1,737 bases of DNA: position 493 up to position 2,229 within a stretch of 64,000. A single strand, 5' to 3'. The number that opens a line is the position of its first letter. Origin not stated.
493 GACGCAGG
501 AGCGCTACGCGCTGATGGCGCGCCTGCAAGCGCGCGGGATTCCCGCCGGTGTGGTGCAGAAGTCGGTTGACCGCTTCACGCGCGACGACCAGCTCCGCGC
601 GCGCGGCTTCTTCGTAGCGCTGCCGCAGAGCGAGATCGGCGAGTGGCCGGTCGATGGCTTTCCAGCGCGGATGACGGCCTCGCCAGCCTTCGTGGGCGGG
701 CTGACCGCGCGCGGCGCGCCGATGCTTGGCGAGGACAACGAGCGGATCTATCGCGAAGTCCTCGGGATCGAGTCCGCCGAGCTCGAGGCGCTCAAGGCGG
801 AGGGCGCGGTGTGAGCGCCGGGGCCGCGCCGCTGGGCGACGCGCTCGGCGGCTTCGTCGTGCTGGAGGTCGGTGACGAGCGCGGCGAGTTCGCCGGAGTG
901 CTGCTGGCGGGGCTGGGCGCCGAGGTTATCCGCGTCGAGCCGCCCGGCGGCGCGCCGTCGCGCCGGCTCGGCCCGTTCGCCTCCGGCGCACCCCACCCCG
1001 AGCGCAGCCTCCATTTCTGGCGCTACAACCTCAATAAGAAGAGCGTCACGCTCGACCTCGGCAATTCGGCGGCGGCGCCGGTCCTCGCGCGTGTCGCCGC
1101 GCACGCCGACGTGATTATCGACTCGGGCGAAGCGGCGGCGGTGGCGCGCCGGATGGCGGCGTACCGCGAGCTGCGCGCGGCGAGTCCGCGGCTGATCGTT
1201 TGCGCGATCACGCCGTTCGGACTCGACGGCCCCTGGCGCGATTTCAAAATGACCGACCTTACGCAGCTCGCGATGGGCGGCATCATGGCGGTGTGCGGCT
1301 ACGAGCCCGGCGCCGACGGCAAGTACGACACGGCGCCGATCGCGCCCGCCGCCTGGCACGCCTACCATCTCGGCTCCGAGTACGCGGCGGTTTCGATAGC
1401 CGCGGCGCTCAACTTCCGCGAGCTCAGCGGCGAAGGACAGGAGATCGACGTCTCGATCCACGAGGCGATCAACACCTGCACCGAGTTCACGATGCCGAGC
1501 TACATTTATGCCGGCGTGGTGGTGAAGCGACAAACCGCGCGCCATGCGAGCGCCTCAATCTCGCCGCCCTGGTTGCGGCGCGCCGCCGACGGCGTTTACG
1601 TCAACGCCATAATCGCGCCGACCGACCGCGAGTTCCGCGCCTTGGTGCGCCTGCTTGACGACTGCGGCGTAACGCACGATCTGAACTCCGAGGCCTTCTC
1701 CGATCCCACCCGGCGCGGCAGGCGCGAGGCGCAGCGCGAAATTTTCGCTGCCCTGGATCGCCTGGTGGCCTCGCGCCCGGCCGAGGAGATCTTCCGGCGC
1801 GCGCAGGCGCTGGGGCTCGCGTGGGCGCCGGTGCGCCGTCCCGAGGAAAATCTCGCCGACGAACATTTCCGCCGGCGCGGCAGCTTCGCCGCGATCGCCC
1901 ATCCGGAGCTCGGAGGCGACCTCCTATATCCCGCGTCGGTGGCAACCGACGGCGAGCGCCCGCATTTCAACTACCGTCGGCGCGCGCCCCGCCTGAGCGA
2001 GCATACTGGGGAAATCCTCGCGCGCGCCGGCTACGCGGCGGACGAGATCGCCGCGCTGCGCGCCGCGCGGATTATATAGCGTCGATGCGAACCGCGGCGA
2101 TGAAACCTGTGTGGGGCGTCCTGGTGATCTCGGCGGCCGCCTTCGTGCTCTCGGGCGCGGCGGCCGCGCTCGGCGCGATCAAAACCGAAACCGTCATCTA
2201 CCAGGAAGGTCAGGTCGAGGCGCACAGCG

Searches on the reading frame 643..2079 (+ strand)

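Call 63: search_protein_families(library=pfam, proteins=[window:643-2079:+], max_evalue=0.00001)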
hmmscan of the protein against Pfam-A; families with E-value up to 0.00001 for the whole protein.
window:643-2079:+ (478 aa): 1 family
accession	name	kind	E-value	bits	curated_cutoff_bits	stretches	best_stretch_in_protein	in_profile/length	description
PF02515.22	CoA_transf_3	-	5e-68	230.3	23.3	1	70-455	3-366/366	CoA-transferase family III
